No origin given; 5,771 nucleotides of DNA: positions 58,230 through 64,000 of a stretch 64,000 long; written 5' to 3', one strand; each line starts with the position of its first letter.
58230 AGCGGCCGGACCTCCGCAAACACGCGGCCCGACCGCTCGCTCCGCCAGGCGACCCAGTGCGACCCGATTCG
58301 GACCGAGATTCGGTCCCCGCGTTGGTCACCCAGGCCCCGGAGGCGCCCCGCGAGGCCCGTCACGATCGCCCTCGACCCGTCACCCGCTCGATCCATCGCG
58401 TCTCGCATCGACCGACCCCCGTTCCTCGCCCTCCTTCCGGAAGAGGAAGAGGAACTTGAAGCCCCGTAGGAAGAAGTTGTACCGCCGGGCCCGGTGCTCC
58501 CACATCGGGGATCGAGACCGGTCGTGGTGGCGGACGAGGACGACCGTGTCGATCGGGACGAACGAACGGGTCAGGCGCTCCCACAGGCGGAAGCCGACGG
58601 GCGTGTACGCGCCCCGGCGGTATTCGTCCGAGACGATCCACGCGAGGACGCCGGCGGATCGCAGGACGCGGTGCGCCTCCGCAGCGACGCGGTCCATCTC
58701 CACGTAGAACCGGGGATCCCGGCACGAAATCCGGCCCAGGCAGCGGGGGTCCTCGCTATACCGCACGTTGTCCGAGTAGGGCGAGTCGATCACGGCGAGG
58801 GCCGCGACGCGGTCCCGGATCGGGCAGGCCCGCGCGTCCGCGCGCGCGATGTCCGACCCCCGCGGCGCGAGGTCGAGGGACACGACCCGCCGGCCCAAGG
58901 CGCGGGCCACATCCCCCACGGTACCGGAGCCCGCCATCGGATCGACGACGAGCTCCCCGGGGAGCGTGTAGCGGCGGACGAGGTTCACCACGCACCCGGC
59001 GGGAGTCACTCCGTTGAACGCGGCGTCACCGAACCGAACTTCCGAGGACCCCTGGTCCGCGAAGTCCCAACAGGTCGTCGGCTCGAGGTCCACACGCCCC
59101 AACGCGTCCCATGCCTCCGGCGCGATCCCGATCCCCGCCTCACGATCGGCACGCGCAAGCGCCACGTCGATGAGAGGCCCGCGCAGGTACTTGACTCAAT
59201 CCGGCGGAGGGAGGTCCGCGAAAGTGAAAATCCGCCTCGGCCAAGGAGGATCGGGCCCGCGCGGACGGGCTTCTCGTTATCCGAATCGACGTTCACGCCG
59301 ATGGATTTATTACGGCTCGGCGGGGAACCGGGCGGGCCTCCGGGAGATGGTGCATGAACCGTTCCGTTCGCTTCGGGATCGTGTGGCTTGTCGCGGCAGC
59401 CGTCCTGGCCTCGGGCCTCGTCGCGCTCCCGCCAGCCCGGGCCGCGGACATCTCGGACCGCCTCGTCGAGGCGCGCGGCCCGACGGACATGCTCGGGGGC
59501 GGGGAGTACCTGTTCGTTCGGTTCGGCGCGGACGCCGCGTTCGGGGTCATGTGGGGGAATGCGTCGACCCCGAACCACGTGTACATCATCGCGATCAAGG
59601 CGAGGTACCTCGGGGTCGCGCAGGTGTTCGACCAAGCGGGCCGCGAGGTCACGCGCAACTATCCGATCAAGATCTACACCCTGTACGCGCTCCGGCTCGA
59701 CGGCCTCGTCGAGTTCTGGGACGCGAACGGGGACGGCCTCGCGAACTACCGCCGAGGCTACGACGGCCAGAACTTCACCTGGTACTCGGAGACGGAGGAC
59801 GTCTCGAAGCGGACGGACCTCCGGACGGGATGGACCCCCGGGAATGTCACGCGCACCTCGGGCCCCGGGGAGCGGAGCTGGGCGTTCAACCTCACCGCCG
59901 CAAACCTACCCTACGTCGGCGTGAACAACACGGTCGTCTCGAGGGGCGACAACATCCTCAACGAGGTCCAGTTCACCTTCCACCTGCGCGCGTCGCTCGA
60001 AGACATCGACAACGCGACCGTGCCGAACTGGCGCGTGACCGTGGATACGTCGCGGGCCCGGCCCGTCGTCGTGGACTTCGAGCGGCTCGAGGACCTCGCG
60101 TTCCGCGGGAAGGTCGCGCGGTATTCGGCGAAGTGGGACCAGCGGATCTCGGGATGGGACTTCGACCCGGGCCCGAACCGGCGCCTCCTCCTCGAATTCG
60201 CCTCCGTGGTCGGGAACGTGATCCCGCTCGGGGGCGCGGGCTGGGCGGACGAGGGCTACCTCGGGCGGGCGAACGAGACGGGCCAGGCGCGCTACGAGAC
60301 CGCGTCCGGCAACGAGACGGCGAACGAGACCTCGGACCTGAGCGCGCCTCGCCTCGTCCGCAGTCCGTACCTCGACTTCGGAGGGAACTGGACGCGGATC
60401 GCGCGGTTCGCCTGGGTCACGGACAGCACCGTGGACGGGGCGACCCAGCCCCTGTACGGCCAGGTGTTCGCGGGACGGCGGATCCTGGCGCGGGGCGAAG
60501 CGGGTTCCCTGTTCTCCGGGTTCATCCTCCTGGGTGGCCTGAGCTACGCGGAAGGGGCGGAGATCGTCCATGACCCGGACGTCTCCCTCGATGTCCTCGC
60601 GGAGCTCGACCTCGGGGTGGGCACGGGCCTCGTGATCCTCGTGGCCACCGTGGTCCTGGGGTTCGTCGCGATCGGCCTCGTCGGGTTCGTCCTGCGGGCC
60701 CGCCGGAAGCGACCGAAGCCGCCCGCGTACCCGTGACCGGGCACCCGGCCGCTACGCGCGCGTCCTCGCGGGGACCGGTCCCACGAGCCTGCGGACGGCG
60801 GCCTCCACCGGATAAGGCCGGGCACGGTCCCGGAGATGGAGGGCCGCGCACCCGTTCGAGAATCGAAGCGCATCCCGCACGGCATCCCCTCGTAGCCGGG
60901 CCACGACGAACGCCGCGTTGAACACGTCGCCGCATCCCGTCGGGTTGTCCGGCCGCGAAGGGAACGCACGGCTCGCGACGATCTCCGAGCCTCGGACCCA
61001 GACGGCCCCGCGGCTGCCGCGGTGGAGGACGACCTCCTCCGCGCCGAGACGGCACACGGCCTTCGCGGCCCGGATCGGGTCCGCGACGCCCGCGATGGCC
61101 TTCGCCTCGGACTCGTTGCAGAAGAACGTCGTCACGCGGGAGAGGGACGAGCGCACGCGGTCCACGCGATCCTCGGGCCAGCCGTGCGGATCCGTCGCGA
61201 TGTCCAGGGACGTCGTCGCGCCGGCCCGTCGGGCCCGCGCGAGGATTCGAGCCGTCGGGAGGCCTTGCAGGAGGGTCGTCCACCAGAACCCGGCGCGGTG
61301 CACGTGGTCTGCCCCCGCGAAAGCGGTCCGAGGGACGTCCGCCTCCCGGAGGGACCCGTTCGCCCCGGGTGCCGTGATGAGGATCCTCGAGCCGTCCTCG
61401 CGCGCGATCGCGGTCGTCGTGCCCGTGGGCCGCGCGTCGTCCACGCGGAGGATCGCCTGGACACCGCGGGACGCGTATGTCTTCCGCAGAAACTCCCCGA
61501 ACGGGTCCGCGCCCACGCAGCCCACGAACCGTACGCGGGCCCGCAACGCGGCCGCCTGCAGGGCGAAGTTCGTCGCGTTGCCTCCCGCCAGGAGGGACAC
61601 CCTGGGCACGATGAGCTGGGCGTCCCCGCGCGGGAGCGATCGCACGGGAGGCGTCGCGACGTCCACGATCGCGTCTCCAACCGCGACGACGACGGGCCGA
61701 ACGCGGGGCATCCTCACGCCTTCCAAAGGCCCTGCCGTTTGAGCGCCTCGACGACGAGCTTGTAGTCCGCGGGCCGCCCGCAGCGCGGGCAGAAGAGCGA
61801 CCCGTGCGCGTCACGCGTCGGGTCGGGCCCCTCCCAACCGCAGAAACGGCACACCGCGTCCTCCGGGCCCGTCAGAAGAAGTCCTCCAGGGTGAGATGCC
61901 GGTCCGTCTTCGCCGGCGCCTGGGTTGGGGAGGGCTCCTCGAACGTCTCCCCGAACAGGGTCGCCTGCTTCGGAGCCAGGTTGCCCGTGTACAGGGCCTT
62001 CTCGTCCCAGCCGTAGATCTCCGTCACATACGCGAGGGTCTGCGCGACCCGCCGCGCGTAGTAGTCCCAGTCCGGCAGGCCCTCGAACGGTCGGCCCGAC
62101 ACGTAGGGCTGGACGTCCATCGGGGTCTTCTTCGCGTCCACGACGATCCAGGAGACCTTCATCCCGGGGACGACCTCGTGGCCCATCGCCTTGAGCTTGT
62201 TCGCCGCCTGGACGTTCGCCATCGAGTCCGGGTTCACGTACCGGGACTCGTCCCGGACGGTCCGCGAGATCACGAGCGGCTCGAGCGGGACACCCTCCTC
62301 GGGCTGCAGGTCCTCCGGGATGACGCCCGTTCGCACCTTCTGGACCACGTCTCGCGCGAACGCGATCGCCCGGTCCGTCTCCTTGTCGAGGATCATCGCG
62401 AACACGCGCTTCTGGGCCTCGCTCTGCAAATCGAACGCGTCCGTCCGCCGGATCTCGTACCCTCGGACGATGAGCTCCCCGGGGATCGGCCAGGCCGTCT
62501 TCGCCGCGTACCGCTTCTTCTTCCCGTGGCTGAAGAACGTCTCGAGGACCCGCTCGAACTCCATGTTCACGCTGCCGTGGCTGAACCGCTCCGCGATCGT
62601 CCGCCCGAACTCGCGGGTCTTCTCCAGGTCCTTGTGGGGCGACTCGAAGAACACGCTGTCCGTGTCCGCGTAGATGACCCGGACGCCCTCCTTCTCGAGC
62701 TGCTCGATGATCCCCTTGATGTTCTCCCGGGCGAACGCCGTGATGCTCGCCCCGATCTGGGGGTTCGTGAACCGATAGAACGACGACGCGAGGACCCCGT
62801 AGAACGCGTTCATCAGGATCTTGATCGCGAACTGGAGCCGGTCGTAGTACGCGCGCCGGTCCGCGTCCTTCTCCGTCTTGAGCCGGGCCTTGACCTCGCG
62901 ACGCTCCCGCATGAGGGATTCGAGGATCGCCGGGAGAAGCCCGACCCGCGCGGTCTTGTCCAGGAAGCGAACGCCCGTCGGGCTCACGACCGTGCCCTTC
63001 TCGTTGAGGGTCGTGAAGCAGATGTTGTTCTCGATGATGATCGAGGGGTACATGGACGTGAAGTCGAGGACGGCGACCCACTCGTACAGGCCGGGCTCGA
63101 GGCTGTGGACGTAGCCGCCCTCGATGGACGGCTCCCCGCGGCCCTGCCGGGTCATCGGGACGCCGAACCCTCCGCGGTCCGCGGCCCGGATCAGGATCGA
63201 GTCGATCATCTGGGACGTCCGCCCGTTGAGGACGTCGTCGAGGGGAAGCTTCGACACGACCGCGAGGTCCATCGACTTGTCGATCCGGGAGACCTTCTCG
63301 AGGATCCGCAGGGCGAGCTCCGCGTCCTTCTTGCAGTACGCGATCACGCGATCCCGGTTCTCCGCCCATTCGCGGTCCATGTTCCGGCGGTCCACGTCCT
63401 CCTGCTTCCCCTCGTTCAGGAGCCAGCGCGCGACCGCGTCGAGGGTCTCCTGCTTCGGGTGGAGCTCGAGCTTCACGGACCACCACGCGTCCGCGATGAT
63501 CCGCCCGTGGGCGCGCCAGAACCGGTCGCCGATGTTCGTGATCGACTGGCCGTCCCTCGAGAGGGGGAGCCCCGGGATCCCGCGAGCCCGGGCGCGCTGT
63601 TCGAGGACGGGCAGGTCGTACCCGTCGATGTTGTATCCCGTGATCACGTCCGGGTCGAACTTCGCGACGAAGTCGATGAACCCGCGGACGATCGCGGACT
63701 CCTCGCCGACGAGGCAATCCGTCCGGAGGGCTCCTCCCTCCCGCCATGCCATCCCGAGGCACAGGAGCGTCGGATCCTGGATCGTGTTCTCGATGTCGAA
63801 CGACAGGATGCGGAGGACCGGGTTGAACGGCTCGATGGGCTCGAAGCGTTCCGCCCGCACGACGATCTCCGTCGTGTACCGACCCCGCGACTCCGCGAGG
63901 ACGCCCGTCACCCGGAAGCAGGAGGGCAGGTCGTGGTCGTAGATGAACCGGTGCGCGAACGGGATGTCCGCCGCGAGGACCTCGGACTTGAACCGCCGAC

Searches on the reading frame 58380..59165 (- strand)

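Call 34: search_protein_families(library=pfam, proteins=[window:58380-59165:-], max_evalue=0.001)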
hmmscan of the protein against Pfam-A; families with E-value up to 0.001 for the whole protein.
window:58380-59165:- (261 aa): 1 family
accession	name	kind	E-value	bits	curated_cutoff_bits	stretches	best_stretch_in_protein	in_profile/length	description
PF01555.25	N6_N4_Mtase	-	3e-12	47.4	26.7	1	28-102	139-214/221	DNA methylase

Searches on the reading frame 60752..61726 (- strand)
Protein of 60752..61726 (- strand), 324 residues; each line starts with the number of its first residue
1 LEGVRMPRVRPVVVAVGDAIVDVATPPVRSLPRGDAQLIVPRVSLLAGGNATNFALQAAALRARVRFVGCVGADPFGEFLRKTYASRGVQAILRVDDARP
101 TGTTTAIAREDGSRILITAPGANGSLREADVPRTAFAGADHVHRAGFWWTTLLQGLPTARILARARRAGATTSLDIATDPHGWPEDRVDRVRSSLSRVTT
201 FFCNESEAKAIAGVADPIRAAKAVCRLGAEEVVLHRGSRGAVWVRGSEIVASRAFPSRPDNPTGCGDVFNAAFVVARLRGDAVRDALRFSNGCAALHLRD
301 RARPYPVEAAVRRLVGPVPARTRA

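Call 34: search_protein_families(library=pfam, proteins=[window:60752-61726:-], max_evalue=0.001)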
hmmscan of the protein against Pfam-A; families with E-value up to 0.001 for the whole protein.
window:60752-61726:- (324 aa): 1 family
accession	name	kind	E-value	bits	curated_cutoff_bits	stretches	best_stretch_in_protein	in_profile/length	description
PF00294.29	PfkB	-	2.2e-43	149.1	25.8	1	13-299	4-291/302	pfkB family carbohydrate kinase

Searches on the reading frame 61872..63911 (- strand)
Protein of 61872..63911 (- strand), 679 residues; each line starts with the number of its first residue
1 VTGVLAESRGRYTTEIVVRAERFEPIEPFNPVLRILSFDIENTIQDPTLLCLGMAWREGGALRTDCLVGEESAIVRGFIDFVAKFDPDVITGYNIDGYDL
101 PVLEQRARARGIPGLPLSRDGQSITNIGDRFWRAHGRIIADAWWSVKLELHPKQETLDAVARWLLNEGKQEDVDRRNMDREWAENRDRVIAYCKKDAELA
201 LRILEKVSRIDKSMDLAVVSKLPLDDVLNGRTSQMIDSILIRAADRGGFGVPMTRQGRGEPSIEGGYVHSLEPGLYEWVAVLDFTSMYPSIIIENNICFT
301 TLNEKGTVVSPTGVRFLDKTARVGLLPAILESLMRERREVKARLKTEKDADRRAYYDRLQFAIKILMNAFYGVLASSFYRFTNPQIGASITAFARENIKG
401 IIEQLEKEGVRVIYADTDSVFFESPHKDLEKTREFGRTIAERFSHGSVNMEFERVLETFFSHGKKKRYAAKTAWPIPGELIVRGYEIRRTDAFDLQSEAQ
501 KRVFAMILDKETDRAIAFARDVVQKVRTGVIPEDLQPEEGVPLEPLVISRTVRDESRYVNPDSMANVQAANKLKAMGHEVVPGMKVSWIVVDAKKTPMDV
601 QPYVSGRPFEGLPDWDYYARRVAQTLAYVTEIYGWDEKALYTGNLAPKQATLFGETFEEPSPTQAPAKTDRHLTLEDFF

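Call 34: search_protein_families(library=pfam, proteins=[window:61872-63911:-], max_evalue=0.001)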
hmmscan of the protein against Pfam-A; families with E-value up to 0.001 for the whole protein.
window:61872-63911:- (679 aa): 3 families
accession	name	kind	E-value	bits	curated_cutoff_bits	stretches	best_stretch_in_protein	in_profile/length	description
PF00136.26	DNA_pol_B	-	2.4e-58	198.4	23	1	223-595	2-412/453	DNA polymerase family B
PF03104.25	DNA_pol_B_exo1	-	6.2e-12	45.9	23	1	70-117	142-189/242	DNA polymerase family B, exonuclease domain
PF10108.15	DNA_pol_B_exo2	-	5e-06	26.8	24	1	70-197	36-163/213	Predicted 3'-5' exonuclease related to the exonuclease domain of PolB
